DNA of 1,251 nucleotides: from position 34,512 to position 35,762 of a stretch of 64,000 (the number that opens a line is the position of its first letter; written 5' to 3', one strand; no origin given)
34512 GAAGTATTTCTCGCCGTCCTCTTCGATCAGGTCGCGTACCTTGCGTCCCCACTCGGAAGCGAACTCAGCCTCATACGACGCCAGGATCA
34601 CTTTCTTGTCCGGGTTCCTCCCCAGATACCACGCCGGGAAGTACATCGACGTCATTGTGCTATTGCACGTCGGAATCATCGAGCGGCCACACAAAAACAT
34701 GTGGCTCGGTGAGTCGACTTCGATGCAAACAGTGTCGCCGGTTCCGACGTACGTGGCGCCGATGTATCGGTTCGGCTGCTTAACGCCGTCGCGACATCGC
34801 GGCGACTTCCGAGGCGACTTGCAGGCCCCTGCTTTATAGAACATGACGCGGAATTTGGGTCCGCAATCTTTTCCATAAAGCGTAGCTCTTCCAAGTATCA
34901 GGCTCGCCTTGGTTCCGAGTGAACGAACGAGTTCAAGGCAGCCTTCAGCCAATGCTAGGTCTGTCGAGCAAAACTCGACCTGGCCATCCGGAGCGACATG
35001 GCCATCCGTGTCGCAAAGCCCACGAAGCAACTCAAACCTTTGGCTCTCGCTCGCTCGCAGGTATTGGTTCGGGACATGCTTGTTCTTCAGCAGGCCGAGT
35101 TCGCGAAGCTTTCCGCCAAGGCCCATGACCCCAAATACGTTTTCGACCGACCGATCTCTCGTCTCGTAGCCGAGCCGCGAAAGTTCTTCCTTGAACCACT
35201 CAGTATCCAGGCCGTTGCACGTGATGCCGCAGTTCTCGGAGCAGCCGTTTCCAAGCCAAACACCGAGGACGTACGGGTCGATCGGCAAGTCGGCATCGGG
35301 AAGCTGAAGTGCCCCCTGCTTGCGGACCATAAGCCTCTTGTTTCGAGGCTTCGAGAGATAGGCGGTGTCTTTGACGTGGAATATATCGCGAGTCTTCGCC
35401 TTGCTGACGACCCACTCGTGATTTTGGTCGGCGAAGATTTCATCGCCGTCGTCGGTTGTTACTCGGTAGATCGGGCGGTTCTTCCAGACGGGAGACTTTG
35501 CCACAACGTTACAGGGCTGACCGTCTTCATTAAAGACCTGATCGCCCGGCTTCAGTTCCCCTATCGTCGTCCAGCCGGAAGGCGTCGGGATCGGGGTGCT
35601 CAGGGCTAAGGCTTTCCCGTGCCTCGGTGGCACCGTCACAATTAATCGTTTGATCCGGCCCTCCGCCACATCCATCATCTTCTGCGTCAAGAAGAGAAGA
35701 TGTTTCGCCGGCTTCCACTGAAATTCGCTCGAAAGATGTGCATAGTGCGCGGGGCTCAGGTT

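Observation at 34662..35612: Intein with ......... homing endonuclease splitting the terminase Walker A, with atypical junction residues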

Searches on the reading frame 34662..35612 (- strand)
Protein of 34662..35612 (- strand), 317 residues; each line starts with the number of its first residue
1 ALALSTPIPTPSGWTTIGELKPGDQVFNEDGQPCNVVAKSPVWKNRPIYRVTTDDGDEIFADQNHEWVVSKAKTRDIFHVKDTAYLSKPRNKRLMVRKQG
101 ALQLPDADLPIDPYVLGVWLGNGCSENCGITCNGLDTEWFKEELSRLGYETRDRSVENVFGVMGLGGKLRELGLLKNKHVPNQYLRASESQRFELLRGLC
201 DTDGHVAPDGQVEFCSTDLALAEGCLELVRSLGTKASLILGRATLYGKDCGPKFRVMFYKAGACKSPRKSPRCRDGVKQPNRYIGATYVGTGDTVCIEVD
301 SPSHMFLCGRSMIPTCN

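Call 5: search_solved_structures(query=window:34662-35612:-, max_evalue=10, show_alignments=3)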
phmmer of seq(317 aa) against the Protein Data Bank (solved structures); distinct sequences matched with E-value up to 10: 12.
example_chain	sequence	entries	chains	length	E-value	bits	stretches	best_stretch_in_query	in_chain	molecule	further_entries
6rix_A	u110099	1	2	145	2e-23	86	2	1-70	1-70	Replicative DNA helicase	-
6riy_A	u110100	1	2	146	4.9e-23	84.7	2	1-70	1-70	Replicative DNA helicase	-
6bs8_A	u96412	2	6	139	4.8e-22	81.5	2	1-69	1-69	Replicative DNA helicase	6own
6riz_A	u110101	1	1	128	7.5e-05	24.9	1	1-72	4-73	gp41-1 intein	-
1um2_A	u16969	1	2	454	0.001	21.2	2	172-241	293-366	ENDONUCLEASE PI-SCEI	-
1dfa_A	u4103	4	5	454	0.001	21.2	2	172-241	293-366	PI-SCEI ENDONUCLEASE | ENDONUCLEASE PI-SCEI | PI-SCEI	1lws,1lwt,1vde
1ef0_A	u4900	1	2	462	0.001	21.2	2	171-241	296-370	PI-SCEI ENDONUCLEASE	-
1jva_A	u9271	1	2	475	0.0012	21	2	172-241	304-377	VMA1-DERIVED HOMING ENDONUCLEASE X10SSS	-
6qaz_A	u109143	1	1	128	0.0015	20.7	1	1-69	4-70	cyanophage-like gp41-1 intein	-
9cop_A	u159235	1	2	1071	0.012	17.7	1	172-240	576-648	V-type proton ATPase catalytic subunit A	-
8put_E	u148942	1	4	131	1.1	11.2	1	14-39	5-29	Translation initiation factor 5A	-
1dq3_A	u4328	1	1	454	1.4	10.9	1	178-238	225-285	ENDONUCLEASE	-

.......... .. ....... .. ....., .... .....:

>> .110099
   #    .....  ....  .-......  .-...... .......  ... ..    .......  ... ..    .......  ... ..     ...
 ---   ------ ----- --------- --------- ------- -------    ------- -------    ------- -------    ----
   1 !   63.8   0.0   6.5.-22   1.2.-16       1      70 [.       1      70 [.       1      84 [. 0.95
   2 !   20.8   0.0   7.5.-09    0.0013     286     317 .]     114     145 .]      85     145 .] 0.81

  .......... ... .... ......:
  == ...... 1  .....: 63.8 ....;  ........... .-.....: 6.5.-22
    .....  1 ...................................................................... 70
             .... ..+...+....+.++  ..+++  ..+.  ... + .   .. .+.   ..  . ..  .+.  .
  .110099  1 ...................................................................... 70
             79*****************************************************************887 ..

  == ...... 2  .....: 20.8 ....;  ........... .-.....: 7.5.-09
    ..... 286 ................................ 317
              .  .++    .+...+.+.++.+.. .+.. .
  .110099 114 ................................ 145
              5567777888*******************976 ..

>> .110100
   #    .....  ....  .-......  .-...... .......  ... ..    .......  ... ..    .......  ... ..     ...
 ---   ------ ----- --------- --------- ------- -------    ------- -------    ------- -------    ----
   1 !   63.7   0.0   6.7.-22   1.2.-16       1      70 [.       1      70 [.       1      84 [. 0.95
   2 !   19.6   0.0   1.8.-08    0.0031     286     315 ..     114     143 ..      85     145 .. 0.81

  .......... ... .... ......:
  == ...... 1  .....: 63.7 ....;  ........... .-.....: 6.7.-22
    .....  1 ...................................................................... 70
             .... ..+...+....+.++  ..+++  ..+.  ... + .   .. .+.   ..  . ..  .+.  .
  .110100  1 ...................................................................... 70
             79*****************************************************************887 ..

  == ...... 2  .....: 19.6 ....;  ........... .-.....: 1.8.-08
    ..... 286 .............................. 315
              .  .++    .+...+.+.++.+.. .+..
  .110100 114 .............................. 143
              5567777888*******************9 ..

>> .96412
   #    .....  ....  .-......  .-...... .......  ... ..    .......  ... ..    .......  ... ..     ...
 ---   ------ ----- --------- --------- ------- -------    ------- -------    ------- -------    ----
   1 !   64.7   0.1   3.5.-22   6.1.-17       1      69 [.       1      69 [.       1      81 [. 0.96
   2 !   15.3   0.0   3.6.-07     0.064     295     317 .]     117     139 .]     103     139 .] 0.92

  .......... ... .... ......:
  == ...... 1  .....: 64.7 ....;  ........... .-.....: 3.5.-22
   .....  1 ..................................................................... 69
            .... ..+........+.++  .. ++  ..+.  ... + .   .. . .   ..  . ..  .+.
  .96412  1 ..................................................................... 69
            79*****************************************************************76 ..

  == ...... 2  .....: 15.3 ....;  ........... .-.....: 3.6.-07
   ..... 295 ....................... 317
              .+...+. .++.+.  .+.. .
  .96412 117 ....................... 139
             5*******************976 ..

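Call 6: find_homologous_proteins(query=window:34662-35612:-, max_evalue=0.001)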
Query seq(317 aa) (317 aa): 248 proteins with E <= 0.001 among 1705 candidates; the best 120 are listed.
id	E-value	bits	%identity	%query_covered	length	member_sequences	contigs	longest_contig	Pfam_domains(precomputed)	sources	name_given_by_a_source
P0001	3.9e-147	508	72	95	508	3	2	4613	PF03237.22,PF14528.12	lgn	-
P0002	4.7e-147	507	72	95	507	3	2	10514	-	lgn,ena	-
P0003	2.7e-110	386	58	95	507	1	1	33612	PF03237.22,PF14528.12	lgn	-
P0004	2.3e-106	374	55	100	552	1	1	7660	PF03237.22,PF14528.12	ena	-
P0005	2.4e-100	354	55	93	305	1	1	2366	-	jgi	-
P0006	5.6e-100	353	52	100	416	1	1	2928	PF14528.12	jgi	-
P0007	4.9e-99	349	53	100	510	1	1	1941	PF14528.12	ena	-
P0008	7.5e-96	339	53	100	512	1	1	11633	PF14528.12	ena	-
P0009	6.6e-95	336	50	100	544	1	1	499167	PF14528.12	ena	-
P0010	7.8e-93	329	49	100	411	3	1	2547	PF05204.20,PF14528.12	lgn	-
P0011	7.1e-84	300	46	100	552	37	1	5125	PF05204.20,PF14528.12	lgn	-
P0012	4.4e-79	284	50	87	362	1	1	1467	PF14528.12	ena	-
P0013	1.2e-77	279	47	90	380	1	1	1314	PF14528.12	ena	-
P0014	3.3e-73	265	47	90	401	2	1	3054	PF05204.20,PF14528.12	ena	-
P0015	4.7e-64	234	40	98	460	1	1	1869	PF14528.12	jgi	jgi:hypothetical protein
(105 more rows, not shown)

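Call 22: find_encoding_contigs(protein=P0003, flank=4000, max_places=2)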
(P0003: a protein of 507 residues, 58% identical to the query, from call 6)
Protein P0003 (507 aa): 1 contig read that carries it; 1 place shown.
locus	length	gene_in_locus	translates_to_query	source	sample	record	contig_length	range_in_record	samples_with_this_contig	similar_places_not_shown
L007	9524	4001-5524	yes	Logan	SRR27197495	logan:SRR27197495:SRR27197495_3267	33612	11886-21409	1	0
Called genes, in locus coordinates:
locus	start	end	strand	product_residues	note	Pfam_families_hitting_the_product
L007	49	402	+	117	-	-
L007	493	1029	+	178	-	-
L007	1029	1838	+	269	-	-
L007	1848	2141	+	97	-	-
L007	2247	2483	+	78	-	-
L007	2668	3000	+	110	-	-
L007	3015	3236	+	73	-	-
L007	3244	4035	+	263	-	PF03592:Terminase_2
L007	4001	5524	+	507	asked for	PF14528:LAGLIDADG_3 (weak), PF03237:Terminase_6N (faint)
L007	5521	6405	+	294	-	PF17289:Terminase_6C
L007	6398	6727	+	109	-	-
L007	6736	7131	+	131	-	-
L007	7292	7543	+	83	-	-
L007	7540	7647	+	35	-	-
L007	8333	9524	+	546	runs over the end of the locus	PF04860:Phage_portal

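Call 26: search_dna_similar(query=window:34662-35612:-, collection=phages, mode=protein, max_rows=25)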
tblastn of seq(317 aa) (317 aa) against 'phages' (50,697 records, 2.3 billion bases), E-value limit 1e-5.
Records with a match: 618; places in all: 639; records where one place covers at least 80% of the query: 504.
Best place of each record, by identity: <60% 618.
By first word of the organism name: Mycobacterium 300; Vibrio 64; Stx2a-converting 49; Klebsiella 28; Escherichia 24; Pseudomonas 22; Gordonia 15; Aeromonas 11; Bacteroides 10; Salmonella 9; and 39 more.
By host as written in the record: Mycobacterium smegmatis mc2 155 230; - 105; Mycobacterium smegmatis mc#155 34; Klebsiella pneumoniae 12; Gordonia terrae 3612 11; Mycobacterium smegmatis mc2155 11; Pseudomonas aeruginosa 10; Mycobacterium sp. 9; and 115 more.
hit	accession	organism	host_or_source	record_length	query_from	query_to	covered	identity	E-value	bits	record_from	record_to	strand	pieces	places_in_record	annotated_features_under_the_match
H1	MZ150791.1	Gordonia phage YungMoney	Gordonia terrae 3612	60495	1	317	100%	42.3%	9e-73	249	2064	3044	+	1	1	5: terminase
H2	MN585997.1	Mycobacterium phage Traft412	Mycobacterium smegmatis mc2 155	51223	1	317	100%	39.2%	4e-40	155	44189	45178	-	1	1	72: Cas4 family exonuclease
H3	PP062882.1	Mycobacterium phage DiMaria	Mycobacterium smegmatis mc^2 155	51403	1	317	100%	39.2%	2e-39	153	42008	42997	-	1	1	RecB-like exonuclease/helicase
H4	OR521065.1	Mycobacterium phage Dexes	Mycobacterium smegmatis mc2 155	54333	1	317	100%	39.2%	2e-39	153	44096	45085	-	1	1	69: Cas4 exonuclease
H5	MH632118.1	Mycobacterium phage Zeeculate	Mycobacterium smegmatis mc2 155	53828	1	317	100%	39.2%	2e-39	153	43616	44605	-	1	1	67: RecB-like exonuclease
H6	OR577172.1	Pseudomonas phage Rollin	Pseudomonas aeruginosa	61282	2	317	100%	38.9%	4e-39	152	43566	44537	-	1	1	hypothetical protein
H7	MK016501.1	Mycobacterium phage Nebkiss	Mycobacterium smegmatis mc2 155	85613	1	309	97%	38.8%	6e-50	183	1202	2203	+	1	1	2: terminase large subunit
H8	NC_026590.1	Mycobacterium phage Gaia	Mycobacterium smegmatis mc2 155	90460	1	309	97%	38.8%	6e-50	183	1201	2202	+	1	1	2: exonuclease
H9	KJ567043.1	Mycobacterium phage Gaia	Mycobacterium smegmatis mc2 155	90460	1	309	97%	38.8%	6e-50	183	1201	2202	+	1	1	2: terminase large subunit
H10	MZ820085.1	Mycobacterium phage ScoobyDoobyDoo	Mycobacterium smegmatis mc2 155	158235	1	317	100%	37.8%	2e-50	185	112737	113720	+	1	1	195: HNH endonuclease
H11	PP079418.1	Stenotrophomonas phage SOVA965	Stenotrophomonas maltophilia 1640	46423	2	317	100%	37.9%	6e-52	189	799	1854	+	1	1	terminase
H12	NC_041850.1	Mycobacterium phage Eureka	Mycobacterium smegmatis mc2 155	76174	1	317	100%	37.4%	6e-45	169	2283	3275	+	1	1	8: exonuclease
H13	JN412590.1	Mycobacterium phage Eureka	Mycobacterium smegmatis mc2 155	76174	1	317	100%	37.4%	6e-45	169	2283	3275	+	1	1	8: terminase large subunit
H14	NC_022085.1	Mycobacterium phage Goku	Mycobacterium smegmatis mc2 155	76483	1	317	100%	37.4%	6e-45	169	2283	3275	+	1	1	9: exonuclease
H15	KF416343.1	Mycobacterium phage Goku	Mycobacterium smegmatis mc2 155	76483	1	317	100%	37.4%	6e-45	169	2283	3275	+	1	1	9: terminase large subunit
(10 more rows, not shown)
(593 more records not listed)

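Call 37: find_encoding_contigs(protein=P0002, flank=4000, max_places=2)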
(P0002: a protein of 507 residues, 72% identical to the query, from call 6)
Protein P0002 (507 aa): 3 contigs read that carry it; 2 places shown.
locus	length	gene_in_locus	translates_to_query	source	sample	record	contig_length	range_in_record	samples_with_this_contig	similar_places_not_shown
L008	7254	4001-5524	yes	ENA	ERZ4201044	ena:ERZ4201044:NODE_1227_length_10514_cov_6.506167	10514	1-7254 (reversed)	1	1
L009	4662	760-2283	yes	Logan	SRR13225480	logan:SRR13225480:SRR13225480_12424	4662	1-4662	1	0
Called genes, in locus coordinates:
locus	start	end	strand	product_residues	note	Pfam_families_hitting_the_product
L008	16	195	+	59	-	-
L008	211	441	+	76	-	-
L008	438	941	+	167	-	-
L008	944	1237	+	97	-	-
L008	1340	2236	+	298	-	-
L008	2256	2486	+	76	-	-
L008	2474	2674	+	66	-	-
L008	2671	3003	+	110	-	-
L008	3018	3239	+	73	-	-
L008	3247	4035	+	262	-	PF03592:Terminase_2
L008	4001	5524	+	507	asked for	-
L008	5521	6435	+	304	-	PF17289:Terminase_6C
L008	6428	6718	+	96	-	-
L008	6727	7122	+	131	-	-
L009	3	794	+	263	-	?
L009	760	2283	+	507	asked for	-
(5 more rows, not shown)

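Call 40: predict_structure(alignment_id=A2)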
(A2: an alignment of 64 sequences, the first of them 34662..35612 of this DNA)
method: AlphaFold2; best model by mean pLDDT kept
length: 317 residues; sequences in the alignment: 64
mean_pLDDT: 96.3   pTM: 0.93
mean pLDDT of the five models: 96.3, 96.2, 95.9, 95.7, 95.7
residues with pLDDT >= 90: 300; 70-90: 14; 50-70: 3; < 50: 0
segments of 3 or more residues with pLDDT < 50: none
pLDDT, mean of each block of 10 residues (from residue 1): 98 98 98 98 98 97 96 79 97 92 98 99 95 96 98 96 98 97 98 99 96 98 98 97 97 98 98 87 96 98 97 94
secondary structure, 60 per line:
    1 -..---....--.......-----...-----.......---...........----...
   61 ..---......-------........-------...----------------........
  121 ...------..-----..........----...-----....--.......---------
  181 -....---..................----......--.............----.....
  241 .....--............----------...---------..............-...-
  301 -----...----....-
elements in order: E7-10 E13-16 E25-27 E33-39 E43-53 E58-62 E66-71 E79-82 H83-86 E94-96 H113-122 H137-146 E151-153 E159-162 H165-171 H182-185 H189-203 E204-206 E211-216 H219-231 E236-245 E248-259 E282-295 E297-299 E306-308 E313-316

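Call 44: fold_search(model_id=the predicted structure, library=pdb)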
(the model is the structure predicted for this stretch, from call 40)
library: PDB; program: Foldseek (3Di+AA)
matches with E <= 10: 469; with E <= 0.001: 32
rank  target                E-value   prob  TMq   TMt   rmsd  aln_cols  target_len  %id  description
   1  1ef0_A                3.1e-19  1.00  0.75  0.57   6.9       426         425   18  CRYSTAL STRUCTURE OF PI-SCEI MINIPRECURSOR (released 2000-06-07)
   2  1vde_A                2.4e-18  1.00  0.75  0.57   7.3       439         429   17  PI-SCEI, A HOMING ENDONUCLEASE WITH PROTEIN SPLICING ACTIVITY (released 1998-04-08)
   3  1lws_A                3.8e-18  1.00  0.71  0.54   8.2       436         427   17  Crystal structure of the intein homing endonuclease PI-SceI bound to its recognition sequence (released 2002-09-27)
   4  1dfa                  4.5e-18  1.00  0.74  0.59   6.8       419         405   17  CRYSTAL STRUCTURE OF PI-SCEI IN C2 SPACE GROUP (released 1999-12-08)
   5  1vde_B                8.5e-18  1.00  0.73  0.56   7.6       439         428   18  PI-SCEI, A HOMING ENDONUCLEASE WITH PROTEIN SPLICING ACTIVITY (released 1998-04-08)
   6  1lwt_A                3.6e-17  1.00  0.75  0.55   7.3       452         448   16  Crystal structure of the intein homing endonuclease PI-SceI bound to its substrate DNA (Ca2+ free) (released 2002-09-27)
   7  1jva_B                5.4e-17  1.00  0.75  0.57   8.7       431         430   16  CRYSTAL STRUCTURE OF THE VMA1-DERIVED ENDONUCLEASE BEARING THE N AND C EXTEIN PROPEPTIDES (released 2002-08-29)
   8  1um2_B                2.3e-16  1.00  0.74  0.58   7.4       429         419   17  Crystal Structure of the Vma1-Derived Endonuclease with the Ligated Extein Segment (released 2004-09-22)
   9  1jva_A                3.2e-16  1.00  0.73  0.56   7.2       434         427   16  CRYSTAL STRUCTURE OF THE VMA1-DERIVED ENDONUCLEASE BEARING THE N AND C EXTEIN PROPEPTIDES (released 2002-08-29)
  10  1ef0_B                5.2e-15  1.00  0.70  0.58   7.2       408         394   17  CRYSTAL STRUCTURE OF PI-SCEI MINIPRECURSOR (released 2000-06-07)
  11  7qsu                  7.4e-15  1.00  0.65  0.57   6.6       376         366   14  Crystal structure of homing endonuclease-associated TliVMA intein (C1A, d333-339) (released 2022-03-30)
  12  1um2_A                1.3e-14  1.00  0.73  0.57   8.5       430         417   15  Crystal Structure of the Vma1-Derived Endonuclease with the Ligated Extein Segment (released 2004-09-22)
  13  7qss                  1.8e-13  1.00  0.65  0.50   6.3       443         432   13  Crystal structure of homing endonuclease-associated TliVMA intein (C1A) (released 2022-03-30)
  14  7qst                  4.5e-12  1.00  0.65  0.58   7.8       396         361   15  Crystal structure of homing endonuclease-associated PhoVMA intein (C1A) (released 2022-03-30)
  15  1dq3                  9.1e-12  1.00  0.67  0.50   6.5       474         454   12  CRYSTAL STRUCTURE OF AN ARCHAEAL INTEIN-ENCODED HOMING ENDONUCLEASE PI-PFUI (released 2000-07-05)
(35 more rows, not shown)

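Call 47: find_related_loci(query=window:34662-35612:-, collection=viral_contigs, flank=1500)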
Query window:34662-35612:- (317 aa) in viral_contigs; peptide patterns used: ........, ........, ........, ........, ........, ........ (x = any residue, [..] = any of these).
35 stretches matched a pattern; 31 encode a relative of the query (tblastn E <= 1e-3); 31 distinct loci.
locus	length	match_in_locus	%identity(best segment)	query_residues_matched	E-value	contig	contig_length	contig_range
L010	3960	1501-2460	57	1-317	8e-116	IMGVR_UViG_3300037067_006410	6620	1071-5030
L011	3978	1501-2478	54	1-317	3e-112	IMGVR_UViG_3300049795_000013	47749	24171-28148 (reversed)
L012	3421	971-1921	56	1-317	8e-112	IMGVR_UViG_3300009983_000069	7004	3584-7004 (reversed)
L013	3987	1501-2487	55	1-317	6e-111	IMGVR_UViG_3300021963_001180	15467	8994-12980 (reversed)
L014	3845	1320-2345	52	1-317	3e-109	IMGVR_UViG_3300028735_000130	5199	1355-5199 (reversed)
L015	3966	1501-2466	55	1-317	1e-108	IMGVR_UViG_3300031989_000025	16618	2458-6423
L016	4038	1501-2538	51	1-317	2e-108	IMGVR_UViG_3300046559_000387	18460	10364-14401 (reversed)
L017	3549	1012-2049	51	1-317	1e-108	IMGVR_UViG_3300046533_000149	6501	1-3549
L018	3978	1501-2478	53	1-317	3e-108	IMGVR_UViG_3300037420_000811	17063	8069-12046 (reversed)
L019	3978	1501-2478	50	1-317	1e-103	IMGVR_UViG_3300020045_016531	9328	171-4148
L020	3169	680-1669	51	1-317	5e-103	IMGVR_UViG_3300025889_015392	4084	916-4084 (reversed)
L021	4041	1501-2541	50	1-317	5e-102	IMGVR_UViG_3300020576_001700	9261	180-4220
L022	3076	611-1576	51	1-317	1e-101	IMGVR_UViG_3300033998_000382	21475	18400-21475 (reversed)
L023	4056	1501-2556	49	1-317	2e-100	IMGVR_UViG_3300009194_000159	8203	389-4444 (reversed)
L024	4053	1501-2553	48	1-317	2e-100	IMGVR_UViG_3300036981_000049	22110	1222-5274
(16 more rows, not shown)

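Call 48: search_protein_families(library=pfam, proteins=[window:34662-35612:-], max_evalue=0.1)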
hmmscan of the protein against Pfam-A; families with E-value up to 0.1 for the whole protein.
window:34662-35612:- (317 aa): 2 families
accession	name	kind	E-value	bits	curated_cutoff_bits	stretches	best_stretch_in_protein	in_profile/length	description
PF14528.11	LAGLIDADG_3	-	1.5e-05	25.6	22.5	1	191-238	2-52/82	LAGLIDADG-like domain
PF13403.11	Hint_2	-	0.065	14.1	28.4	0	5-37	6-38/147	Hint domain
